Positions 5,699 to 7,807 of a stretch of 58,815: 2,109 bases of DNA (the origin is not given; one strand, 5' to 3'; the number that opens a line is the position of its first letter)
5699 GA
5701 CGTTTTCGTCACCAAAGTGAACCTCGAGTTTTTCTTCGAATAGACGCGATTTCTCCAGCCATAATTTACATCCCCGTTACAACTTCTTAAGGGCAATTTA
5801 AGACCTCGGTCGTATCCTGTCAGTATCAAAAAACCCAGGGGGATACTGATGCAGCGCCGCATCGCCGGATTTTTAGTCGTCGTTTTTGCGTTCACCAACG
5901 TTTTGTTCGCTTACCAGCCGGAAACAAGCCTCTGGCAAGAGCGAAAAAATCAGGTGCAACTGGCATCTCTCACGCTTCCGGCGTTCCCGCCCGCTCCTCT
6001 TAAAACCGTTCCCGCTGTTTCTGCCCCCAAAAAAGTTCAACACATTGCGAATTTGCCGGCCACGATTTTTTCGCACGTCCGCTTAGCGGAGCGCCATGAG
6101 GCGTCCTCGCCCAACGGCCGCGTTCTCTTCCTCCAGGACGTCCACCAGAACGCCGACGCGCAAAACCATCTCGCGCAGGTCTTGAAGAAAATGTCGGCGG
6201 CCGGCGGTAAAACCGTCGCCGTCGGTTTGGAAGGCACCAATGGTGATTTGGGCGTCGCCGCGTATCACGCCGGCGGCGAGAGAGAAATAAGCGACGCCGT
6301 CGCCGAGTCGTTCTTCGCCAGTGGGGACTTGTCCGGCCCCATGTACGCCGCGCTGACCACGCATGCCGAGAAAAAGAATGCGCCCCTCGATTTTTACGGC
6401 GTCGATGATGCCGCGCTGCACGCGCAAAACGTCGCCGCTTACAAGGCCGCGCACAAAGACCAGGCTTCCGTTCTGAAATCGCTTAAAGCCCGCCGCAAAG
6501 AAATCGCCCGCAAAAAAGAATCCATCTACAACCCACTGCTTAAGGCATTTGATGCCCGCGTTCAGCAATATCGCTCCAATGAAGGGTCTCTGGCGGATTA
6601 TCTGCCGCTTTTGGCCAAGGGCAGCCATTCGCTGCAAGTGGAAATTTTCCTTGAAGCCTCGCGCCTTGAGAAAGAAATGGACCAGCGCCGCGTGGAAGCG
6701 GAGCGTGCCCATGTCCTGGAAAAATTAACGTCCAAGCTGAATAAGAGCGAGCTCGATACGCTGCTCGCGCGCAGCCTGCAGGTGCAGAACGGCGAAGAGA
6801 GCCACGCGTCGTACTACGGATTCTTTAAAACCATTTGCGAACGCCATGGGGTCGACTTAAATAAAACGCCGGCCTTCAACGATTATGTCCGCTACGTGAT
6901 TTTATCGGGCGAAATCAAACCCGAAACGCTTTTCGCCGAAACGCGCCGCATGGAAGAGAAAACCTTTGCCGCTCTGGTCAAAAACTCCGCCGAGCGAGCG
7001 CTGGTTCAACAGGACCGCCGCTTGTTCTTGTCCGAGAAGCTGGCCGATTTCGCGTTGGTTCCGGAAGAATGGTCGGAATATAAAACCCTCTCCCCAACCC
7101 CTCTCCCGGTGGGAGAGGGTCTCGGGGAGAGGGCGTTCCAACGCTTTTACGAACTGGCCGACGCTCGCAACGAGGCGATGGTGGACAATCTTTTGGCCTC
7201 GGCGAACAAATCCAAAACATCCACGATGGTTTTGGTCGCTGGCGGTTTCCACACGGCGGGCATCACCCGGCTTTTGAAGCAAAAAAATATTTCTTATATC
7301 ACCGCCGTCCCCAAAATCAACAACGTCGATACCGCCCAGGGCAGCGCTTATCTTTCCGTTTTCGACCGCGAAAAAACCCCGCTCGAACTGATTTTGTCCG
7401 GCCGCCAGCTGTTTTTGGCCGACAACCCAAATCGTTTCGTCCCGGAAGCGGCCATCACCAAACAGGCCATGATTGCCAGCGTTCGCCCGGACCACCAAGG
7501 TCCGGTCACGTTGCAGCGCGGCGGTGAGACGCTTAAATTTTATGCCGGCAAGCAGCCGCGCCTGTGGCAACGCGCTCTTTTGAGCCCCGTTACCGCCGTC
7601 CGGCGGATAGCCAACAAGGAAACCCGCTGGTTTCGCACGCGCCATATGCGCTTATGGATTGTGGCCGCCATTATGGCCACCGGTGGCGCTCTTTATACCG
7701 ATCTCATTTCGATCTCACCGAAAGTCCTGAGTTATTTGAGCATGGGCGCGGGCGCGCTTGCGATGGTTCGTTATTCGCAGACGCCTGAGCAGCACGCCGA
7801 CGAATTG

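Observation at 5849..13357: Giant membrane-tethered fusion of ChaN/Tiki-like, class-3 FBPase-like and GT35 glucan-phosphorylase-like modules separated by TM hairpins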

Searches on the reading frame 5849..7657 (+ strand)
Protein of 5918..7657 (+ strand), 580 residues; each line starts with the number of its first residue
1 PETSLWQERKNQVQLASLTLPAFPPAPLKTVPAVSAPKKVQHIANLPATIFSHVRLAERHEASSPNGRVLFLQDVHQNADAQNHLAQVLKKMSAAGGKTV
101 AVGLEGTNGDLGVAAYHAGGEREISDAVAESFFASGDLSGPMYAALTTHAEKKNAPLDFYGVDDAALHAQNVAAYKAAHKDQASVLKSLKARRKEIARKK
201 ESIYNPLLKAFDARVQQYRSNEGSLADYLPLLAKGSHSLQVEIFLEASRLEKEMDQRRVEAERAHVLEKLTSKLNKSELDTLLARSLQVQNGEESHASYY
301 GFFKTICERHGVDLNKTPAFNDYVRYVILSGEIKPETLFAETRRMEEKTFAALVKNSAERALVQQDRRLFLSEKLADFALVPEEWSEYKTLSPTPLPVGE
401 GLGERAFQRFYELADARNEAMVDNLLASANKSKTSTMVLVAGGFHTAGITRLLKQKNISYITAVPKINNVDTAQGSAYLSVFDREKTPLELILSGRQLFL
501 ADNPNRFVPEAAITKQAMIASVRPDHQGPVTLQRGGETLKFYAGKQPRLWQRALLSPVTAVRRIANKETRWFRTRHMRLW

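Call 17: search_protein_families(library=pfam, proteins=[window:5918-7657:+], max_evalue=5)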
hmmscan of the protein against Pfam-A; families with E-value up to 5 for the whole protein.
window:5918-7657:+ (580 aa): 2 families
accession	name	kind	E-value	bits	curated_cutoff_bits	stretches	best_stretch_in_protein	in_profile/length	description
PF04187.18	Cofac_haem_bdg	-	2.2e-06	28.2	27.7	2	287-447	73-204/213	Haem-binding uptake, Tiki superfamily, ChaN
PF15134.11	CEP15-like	-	2.2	8.7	27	0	169-213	41-85/110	Centrosomal protein 15-like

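Call 31: search_solved_structures(query=A2, max_evalue=5, show_alignments=2)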
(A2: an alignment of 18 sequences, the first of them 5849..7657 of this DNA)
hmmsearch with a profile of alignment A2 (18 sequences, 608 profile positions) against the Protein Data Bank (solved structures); distinct sequences matched with E-value up to 5: 122 (the best 60 are shown).
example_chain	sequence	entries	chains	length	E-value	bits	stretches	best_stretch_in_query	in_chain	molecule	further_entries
5tp5_A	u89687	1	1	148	0.033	16.1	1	297-338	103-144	Calmodulin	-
5tp6_A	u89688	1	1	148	0.042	15.8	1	297-338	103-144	Calmodulin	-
6ui4_B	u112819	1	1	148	0.042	15.8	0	275-347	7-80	Calmodulin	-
6hcs_A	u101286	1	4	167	0.049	15.6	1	240-349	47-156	Calmodulin-1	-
2kt8_A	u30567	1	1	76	0.059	15.3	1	126-173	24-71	Probable surface protein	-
7l8v_A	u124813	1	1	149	0.07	15.1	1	239-338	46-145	Calmodulin-1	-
2yzt_A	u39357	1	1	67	0.087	14.7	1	100-146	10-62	Putative uncharacterized protein TTHA1756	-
2w4a_C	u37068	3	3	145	0.1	14.5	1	251-335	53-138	MYOSIN LIGHT CHAIN 3, SKELETAL MUSCLE ISOFORM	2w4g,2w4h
1dmo_A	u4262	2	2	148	0.11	14.4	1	240-338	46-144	CALMODULIN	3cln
9kuz_C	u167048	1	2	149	0.11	14.3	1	240-338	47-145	Calmodulin-1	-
1ggz_A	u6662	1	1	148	0.12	14.2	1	242-339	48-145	CALMODULIN-RELATED PROTEIN NB-1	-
2n6a_A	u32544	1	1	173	0.12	14.2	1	240-343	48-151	human calmodulin/connexin-36 peptide hybrid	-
4e53_A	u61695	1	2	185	0.13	14.2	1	241-342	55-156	Calmodulin, Linker, IQ motif of Neuromodulin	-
9kvo_C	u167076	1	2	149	0.13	14.1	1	240-338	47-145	Calmodulin-1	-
4hex_A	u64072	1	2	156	0.13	14.1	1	241-338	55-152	Calmodulin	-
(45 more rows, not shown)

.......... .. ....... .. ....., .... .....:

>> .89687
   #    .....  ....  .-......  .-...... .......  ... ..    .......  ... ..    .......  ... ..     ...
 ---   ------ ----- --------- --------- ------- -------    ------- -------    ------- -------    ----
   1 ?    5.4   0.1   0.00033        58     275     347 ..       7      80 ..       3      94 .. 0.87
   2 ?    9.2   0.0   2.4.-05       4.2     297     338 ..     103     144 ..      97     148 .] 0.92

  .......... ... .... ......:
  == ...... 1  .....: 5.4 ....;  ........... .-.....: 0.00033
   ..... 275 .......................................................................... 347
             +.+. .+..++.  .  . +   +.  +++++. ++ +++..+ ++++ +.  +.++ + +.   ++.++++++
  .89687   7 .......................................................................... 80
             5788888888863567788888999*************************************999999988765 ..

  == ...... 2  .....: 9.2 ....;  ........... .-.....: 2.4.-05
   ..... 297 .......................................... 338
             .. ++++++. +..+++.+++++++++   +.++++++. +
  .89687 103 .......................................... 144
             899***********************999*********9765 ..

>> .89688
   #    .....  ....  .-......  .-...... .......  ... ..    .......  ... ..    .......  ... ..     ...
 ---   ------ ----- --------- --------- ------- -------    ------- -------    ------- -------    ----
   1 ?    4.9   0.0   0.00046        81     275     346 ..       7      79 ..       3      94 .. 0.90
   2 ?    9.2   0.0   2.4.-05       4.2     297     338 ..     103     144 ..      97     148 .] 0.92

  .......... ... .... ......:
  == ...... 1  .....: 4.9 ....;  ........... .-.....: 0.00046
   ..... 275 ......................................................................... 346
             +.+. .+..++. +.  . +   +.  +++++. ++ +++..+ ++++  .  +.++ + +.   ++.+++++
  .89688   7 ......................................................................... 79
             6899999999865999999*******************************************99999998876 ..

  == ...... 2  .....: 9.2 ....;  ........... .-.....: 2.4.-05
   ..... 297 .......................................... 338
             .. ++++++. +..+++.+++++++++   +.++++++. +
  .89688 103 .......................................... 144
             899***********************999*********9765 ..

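Call 49: predict_structure(alignment_id=A2)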
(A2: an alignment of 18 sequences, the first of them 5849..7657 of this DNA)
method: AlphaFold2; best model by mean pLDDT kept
length: 603 residues; sequences in the alignment: 18
mean_pLDDT: 71.9   pTM: 0.67
mean pLDDT of the five models: 71.9, 71.5, 68.1, 67.4, 66.6
residues with pLDDT >= 90: 202; 70-90: 181; 50-70: 53; < 50: 167
segments of 3 or more residues with pLDDT < 50: 15-67, 84-86, 418-423, 497-510, 515-603
pLDDT, mean of each block of 10 residues (from residue 1): 68 51 39 38 32 26 45 65 54 87 89 84 91 82 82 90 92 81 94 93 89 93 97 94 80 84 91 84 86 92 83 66 90 95 91 80 88 95 95 90 87 66 62 94 96 89 92 91 82 55 42 45 34 34 37 37 36 33 34 37 37
secondary structure, 60 per line:
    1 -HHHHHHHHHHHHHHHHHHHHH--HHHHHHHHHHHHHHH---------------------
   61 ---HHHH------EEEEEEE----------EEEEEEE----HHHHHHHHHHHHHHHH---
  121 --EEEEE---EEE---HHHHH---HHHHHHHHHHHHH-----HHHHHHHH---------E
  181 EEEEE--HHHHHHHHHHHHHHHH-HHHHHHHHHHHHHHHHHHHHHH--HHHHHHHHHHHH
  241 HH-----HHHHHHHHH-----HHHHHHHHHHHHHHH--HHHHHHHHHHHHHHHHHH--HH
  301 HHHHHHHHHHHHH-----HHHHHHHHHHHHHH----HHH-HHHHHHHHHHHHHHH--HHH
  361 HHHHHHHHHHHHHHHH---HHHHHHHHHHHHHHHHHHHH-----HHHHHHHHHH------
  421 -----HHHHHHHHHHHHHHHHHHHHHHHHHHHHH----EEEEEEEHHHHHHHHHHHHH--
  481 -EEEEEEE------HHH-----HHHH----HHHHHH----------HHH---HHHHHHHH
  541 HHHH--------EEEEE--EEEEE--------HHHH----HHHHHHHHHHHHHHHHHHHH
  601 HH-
elements in order: H2-22 H25-39 H64-67 E74-80 E91-97 H102-117 E123-127 E131-133 H137-141 H145-157 H163-170 E180-185 H188-203 H205-226 H229-242 H248-256 H262-276 H279-296 H299-313 H319-332 H341-355 H358-376 H380-399 H405-414 H426-454 E459-465 H466-478 E482-488 H503-506 H511-516 H533-544 E553-557 E560-564 H573-576 H581-602

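Call 51: search_protein_representatives(alignment_id=A2)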
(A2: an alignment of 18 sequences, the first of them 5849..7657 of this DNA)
Query: 18 sequences, 608 profile positions. Proteins with E-value up to 0.001 (for the whole library): 10207; up to 1e-10: 8980; up to 1e-30: 7089. The best 150 are listed.
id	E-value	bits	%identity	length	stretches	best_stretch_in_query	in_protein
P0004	5.0e-223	758.7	-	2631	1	2-600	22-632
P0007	1.5e-211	720.8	-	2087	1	2-590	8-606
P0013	5.4e-209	712.4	-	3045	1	1-568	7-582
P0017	7.7e-204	695.3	-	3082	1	2-603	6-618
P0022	9.7e-202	688.4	-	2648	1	2-596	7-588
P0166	4.4e-200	683.0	-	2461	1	2-569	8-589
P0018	3.9e-197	673.2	-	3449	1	3-595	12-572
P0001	4.0e-197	673.2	-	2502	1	1-568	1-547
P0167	1.7e-195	667.8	-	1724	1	2-566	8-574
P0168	2.7e-194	663.8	-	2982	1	3-591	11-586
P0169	5.3e-193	659.5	-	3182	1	3-569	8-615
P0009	2.5e-192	657.3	-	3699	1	3-560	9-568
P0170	5.1e-192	656.3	-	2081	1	2-575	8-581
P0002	1.5e-190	651.4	-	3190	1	1-595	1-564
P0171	1.2e-189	648.4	-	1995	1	2-579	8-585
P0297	1.4e-170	585.5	-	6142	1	6-563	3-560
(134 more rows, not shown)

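Call 52: fold_search(model_id=the predicted structure, library=pdb)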
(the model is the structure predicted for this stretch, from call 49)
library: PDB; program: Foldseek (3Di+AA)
matches with E <= 10: 117; with E <= 0.001: 0
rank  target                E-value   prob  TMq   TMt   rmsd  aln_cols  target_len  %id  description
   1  4fyf                  4.8e-01  0.08  0.11  0.10  22.1       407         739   10  Structural basis for substrate recognition by a novel Legionella phosphoinositide phosphatase (released 2012-08-22)
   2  9y6s_9Q               5.0e-01  0.04  0.09  0.02  69.0       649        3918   10  96-nm repeat of the Leishmania tarentolae doublet microtubule (released 2025-12-17)
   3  6h2e_P                5.3e-01  0.04  0.06  0.12  25.5       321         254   16  Structure of the soluble AhlC of the tripartite alpha-pore forming toxin, AHL, from Aeromonas hydrophila. (released 2019-07-10)
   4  4tql_B                5.3e-01  0.04  0.05  0.11  31.8       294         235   11  Computationally designed three helix bundle (released 2014-10-15)
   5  6nak_B                5.8e-01  0.20  0.09  0.16  14.7       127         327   10  BACTERIAL PROTEIN COMPLEX TM BDE complex (released 2023-04-26)
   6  6s84_A                6.1e-01  0.20  0.09  0.17  14.5       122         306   11  TsaBDE complex from Thermotoga maritima (released 2019-07-17)
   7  3wuh_A                7.1e-01  0.09  0.10  0.15  15.2       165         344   14  Qri7 and AMP complex (released 2014-09-17)
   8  4tql_A                7.5e-01  0.03  0.05  0.12  30.9       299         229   11  Computationally designed three helix bundle (released 2014-10-15)
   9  2e2q_B                7.8e-01  0.16  0.10  0.17  14.0       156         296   12  Crystal structure of Sulfolobus tokodaii hexokinase in complex with xylose, Mg2+, and ADP (released 2007-01-16)
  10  4cej_A                8.7e-01  0.04  0.13  0.09  19.6       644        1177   10  Crystal structure of AddAB-DNA-ADPNP complex at 3 Angstrom resolution (released 2014-03-12)
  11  5ocd_H                9.6e-01  0.10  0.10  0.20  15.2       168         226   14  structure of a CDPS from Fluoribacter dumoffii (released 2018-08-01)
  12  4cei_A                9.6e-01  0.06  0.16  0.11  19.4       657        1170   10  Crystal structure of ADPNP-bound AddAB with a forked DNA substrate (released 2014-03-12)
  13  2e2n_A                1.0e+00  0.13  0.08  0.14  12.0       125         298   13  Crystal structure of Sulfolobus tokodaii hexokinase in the apo form (released 2007-01-16)
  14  5t09                  1.2e+00  0.25  0.12  0.28   7.3       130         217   16  The structure of the type III effector HopBA1 (released 2017-02-01)
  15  9hqu_A                1.2e+00  0.02  0.07  0.07  31.1       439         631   10  Salmonella enterica Lamassu LmuACB in nuclease sequestration state (released 2025-10-01)
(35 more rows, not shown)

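Call 57: search_protein_families(library=pfam, alignment_id=A5, max_evalue=0.0001)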
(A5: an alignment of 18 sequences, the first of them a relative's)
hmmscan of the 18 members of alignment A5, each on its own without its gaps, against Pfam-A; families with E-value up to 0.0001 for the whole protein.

A. member 1, P0166 (2461 aa): 0 families

B. families by the number of members that match (of 18 scanned): 27 families (the first 25 are shown)
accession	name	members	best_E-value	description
PF02446.23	Glyco_hydro_77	1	1.5e-73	4-alpha-glucanotransferase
PF01326.24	PPDK_N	1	3.3e-54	Pyruvate phosphate dikinase, AMP/ATP-binding domain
PF02896.24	PEP-utilizers_C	1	2.6e-32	PEP-utilising enzyme, PEP-binding domain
PF00534.26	Glycos_transf_1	1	4.1e-29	Glycosyl transferases group 1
PF13646.12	HEAT_2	1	5.5e-25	HEAT repeats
PF00300.27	His_Phos_1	1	1.8e-23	Histidine phosphatase superfamily (branch 1)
PF13692.12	Glyco_trans_1_4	1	4.4e-22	Glycosyl transferases group 1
PF00082.27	Peptidase_S8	1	6.7e-21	Subtilase family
PF01370.27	Epimerase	1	3.8e-20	NAD dependent epimerase/dehydratase family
PF00391.29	PEP-utilizers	1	5.6e-15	PEP-utilising enzyme, mobile domain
PF00459.30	Inositol_P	1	1.2e-14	Inositol monophosphatase family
PF13439.12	Glyco_transf_4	1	2.2e-12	Glycosyltransferase Family 4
PF09992.14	NAGPA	1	1.8e-11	Phosphodiester glycosidase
PF02985.28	HEAT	1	3.4e-10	HEAT repeat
PF01252.23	Peptidase_A8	1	4.1e-10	Signal peptidase (SPase) II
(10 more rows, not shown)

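Call 95: search_protein_families(library=pfam, alignment_id=A2, max_evalue=0.01)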
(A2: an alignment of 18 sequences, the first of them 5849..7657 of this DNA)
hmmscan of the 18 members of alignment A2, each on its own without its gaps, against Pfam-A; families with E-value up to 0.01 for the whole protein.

A. member 1, window:5849-7657:+ (603 aa): 1 family
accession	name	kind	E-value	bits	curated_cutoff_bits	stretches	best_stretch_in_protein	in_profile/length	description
PF04187.18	Cofac_haem_bdg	-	2.3e-06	28.2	27.7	1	311-470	74-204/213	Haem-binding uptake, Tiki superfamily, ChaN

B. families by the number of members that match (of 18 scanned): 3 families
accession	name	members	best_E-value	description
PF04187.18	Cofac_haem_bdg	9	2.3e-06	Haem-binding uptake, Tiki superfamily, ChaN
PF23202.1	PAH_ZNF598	2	0.00048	ZNF598 PAH domain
PF01963.22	TraB_PrgY_gumN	1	0.0028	TraB/PrgY/gumN family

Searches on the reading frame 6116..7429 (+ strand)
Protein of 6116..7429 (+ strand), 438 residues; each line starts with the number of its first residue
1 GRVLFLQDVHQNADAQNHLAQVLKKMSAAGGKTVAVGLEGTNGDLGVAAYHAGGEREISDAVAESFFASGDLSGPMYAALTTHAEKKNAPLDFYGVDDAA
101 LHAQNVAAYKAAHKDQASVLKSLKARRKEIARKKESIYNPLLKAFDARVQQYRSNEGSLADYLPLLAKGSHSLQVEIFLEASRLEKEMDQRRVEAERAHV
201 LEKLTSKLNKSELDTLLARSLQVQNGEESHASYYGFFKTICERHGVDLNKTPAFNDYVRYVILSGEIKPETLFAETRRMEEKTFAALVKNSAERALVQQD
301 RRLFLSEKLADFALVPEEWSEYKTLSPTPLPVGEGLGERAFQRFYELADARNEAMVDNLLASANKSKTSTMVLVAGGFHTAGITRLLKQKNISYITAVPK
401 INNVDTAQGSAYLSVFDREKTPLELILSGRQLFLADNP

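Call 96: search_dna_similar(query=window:6116-7429:+, collection=plasmids, mode=protein, max_evalue=0.001, max_rows=10)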
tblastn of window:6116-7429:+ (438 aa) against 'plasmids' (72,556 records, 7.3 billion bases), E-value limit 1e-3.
No match.

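Call 97: search_dna_similar(query=window:6116-7429:+, collection=phages, mode=protein, max_evalue=0.001, max_rows=10)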
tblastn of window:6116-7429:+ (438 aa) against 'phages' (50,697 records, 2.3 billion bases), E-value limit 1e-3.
No match.
